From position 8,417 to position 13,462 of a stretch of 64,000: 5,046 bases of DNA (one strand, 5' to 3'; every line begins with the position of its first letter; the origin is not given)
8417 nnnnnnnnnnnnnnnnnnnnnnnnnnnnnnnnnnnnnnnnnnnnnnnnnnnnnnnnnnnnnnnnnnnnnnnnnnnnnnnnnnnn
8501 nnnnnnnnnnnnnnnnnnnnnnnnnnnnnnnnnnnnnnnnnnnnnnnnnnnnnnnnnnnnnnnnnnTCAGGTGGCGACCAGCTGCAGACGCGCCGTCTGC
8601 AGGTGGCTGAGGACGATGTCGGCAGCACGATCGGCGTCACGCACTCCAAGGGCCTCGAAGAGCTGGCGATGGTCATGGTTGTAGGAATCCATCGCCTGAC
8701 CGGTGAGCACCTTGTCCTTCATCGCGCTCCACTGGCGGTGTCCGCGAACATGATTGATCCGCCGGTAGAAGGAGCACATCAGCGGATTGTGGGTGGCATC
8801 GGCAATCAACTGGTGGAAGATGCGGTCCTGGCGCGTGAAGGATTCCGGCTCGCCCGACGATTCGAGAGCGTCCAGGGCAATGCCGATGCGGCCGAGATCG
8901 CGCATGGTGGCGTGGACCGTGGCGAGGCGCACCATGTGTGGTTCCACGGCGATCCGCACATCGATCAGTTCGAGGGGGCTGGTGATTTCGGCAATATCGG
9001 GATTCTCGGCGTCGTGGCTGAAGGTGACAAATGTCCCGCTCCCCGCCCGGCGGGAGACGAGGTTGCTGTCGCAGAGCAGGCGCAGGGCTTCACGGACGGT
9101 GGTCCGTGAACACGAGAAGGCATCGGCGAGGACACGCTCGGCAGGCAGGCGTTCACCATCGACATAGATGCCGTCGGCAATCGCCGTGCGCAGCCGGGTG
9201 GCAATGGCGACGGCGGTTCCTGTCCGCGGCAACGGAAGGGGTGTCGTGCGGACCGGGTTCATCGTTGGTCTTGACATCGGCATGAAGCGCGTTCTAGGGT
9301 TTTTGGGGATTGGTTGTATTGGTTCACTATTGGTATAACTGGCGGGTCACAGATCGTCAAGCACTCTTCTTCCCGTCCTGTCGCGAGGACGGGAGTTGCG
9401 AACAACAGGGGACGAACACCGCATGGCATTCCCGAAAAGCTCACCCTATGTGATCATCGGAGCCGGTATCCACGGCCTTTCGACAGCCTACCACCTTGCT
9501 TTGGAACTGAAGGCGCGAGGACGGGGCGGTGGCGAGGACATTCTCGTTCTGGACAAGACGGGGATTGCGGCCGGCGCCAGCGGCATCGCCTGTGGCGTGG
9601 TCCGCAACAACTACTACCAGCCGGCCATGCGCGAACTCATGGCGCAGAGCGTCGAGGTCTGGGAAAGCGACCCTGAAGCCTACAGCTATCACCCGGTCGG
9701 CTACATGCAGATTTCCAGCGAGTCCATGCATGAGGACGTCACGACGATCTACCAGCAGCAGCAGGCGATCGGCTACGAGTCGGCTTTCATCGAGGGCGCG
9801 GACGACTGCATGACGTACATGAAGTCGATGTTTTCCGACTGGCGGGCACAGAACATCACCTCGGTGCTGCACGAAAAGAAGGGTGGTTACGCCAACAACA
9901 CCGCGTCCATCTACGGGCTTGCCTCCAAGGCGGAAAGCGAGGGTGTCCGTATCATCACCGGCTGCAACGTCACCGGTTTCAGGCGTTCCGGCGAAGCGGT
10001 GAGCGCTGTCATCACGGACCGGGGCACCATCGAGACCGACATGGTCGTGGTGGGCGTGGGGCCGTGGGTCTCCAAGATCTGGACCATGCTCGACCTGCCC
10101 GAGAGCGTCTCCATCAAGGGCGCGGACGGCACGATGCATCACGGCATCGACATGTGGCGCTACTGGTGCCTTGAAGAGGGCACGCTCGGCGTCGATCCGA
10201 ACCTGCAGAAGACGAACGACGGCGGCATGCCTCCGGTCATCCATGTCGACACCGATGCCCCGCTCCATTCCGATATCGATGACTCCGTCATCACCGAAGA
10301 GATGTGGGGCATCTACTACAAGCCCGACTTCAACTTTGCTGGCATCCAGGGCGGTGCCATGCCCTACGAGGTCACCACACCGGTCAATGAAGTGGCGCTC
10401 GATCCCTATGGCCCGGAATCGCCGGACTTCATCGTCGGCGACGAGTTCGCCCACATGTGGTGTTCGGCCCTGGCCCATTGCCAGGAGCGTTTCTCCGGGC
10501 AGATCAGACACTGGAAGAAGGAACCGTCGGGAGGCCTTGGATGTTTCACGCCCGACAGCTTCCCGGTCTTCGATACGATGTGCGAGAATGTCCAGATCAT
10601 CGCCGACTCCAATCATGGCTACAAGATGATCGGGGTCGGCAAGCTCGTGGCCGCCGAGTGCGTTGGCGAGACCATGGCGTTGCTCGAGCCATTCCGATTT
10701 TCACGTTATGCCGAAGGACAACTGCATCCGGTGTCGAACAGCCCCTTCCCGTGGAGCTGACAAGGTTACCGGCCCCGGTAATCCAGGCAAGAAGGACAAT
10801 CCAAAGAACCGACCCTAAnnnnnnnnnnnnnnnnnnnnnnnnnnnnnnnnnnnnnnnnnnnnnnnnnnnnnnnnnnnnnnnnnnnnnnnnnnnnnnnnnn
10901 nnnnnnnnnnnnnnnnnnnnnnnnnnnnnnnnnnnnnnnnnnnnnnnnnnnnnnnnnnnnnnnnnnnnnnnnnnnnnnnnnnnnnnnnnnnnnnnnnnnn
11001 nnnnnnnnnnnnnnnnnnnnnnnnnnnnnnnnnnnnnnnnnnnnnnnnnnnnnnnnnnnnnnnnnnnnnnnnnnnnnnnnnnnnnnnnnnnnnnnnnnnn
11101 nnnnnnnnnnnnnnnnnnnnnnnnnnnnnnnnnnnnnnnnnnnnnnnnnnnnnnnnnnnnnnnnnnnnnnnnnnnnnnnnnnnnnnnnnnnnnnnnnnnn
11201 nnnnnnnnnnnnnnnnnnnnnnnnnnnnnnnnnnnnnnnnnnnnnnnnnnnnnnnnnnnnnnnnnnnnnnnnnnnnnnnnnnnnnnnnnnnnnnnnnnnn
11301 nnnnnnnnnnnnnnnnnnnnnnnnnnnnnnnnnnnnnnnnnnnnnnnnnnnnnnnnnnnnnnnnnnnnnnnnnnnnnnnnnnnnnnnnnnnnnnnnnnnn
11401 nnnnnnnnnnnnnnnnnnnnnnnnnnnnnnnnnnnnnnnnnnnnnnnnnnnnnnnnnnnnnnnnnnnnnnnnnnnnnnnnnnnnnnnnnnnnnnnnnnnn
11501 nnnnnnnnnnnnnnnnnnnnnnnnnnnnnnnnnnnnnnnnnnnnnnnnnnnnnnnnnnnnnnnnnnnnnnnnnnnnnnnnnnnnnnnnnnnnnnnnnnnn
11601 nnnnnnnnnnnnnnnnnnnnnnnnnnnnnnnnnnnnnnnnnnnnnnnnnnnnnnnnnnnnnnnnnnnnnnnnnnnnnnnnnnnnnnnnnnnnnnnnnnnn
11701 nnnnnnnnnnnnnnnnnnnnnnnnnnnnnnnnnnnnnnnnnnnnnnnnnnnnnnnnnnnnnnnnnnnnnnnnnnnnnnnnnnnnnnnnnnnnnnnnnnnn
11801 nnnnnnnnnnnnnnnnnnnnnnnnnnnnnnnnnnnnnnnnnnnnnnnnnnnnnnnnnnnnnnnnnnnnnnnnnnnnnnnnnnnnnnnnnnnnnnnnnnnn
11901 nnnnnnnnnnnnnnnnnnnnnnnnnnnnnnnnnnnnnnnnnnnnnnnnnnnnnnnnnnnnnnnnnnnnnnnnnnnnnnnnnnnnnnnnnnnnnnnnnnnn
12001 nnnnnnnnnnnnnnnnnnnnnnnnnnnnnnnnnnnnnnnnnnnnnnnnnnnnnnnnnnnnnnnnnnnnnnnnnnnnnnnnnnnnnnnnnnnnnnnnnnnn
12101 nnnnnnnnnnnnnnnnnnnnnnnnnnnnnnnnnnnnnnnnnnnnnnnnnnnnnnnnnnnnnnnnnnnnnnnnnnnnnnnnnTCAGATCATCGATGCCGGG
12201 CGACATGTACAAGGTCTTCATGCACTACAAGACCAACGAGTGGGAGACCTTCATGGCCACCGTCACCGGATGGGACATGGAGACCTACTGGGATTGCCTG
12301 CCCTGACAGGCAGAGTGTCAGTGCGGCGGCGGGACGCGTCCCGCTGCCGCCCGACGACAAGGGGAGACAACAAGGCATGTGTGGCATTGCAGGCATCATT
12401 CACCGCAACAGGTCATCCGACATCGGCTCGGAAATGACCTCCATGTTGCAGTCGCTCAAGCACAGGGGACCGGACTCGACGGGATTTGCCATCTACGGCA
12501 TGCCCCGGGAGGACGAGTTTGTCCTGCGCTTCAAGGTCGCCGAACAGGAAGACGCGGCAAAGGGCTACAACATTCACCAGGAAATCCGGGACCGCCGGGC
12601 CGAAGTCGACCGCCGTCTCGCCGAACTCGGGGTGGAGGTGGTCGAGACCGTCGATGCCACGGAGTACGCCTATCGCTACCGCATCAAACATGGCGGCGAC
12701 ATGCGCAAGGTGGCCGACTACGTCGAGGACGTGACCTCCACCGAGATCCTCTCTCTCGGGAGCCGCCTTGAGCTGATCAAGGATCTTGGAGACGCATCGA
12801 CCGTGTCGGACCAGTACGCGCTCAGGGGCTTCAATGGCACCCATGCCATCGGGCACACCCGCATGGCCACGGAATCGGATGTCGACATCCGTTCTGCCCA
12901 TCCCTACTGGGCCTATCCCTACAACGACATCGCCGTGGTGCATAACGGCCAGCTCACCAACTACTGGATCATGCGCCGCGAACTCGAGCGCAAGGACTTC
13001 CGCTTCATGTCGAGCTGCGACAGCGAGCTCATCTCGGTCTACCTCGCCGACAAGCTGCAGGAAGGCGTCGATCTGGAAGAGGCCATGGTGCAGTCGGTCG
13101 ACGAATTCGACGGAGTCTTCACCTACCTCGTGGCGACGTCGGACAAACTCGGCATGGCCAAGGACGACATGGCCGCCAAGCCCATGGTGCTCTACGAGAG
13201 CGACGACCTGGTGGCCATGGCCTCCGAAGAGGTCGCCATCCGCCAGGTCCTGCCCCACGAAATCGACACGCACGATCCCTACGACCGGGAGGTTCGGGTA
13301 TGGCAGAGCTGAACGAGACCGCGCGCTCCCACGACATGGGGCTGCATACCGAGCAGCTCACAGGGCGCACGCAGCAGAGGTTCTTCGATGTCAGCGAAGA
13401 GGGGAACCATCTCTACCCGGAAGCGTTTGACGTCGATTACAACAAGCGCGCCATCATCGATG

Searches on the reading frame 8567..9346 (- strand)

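Call 39: search_protein_families(library=pfam, proteins=[window:8567-9346:-], max_evalue=0.0001)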
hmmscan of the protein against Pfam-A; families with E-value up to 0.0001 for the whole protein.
window:8567-9346:- (259 aa): 2 families
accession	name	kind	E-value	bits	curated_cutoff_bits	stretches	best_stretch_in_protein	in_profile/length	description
PF07729.17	FCD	-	1.1e-22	81.1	24.3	1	126-250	1-124/125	FCD domain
PF00392.27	GntR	-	8.1e-19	67.5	27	1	46-107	3-64/64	Bacterial regulatory proteins, gntR family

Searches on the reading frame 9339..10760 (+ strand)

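Call 39: search_protein_families(library=pfam, proteins=[window:9339-10760:+], max_evalue=0.0001)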
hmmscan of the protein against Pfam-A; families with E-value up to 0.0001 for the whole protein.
window:9339-10760:+ (473 aa): 3 families
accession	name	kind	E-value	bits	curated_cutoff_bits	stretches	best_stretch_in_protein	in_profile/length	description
PF01266.30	DAO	-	2.7e-33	116.4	27.9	1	37-252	2-214/353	FAD dependent oxidoreductase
PF07992.20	Pyr_redox_2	-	3.5e-06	27.1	26.1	0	196-242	191-237/291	Pyridine nucleotide-disulphide oxidoreductase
PF01593.30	Amino_oxidase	-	5.5e-05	23.1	19.8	1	129-249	191-261/443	Flavin containing amine oxidoreductase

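Call 47: search_protein_families(library=ncbifam, proteins=[window:9339-10760:+], max_evalue=1e-20)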
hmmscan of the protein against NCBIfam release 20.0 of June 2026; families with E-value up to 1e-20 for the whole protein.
window:9339-10760:+ (473 aa): 1 family
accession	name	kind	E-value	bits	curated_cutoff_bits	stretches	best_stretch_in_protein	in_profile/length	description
TIGR01373.1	soxB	subfamily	2e-21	76.3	529.45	1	32-249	27-245/407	sarcosine oxidase subunit beta family protein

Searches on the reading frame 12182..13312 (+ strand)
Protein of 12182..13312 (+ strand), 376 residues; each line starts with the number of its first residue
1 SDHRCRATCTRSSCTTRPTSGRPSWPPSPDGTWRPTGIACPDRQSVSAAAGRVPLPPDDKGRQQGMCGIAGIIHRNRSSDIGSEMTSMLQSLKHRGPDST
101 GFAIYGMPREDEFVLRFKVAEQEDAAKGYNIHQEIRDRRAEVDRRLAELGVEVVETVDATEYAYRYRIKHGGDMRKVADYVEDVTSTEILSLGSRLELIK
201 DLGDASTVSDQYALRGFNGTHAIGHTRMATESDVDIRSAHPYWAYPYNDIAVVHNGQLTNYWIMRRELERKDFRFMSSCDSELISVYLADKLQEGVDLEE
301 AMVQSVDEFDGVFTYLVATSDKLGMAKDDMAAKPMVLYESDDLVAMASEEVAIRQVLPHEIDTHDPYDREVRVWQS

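Call 13: search_protein_families(library=pfam, proteins=[window:12182-13312:+], max_evalue=0.00001)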
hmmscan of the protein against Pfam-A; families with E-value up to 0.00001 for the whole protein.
window:12182-13312:+ (376 aa): 3 families
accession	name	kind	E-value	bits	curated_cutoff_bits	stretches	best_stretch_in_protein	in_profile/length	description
PF13522.11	GATase_6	-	6.4e-16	59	27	1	218-349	9-130/130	Glutamine amidotransferase domain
PF13537.11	GATase_7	-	1.7e-15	57.5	25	1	225-354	1-122/123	Glutamine amidotransferase domain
PF13230.11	GATase_4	-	6.7e-06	25.7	23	0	217-351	69-190/272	Glutamine amidotransferases class-II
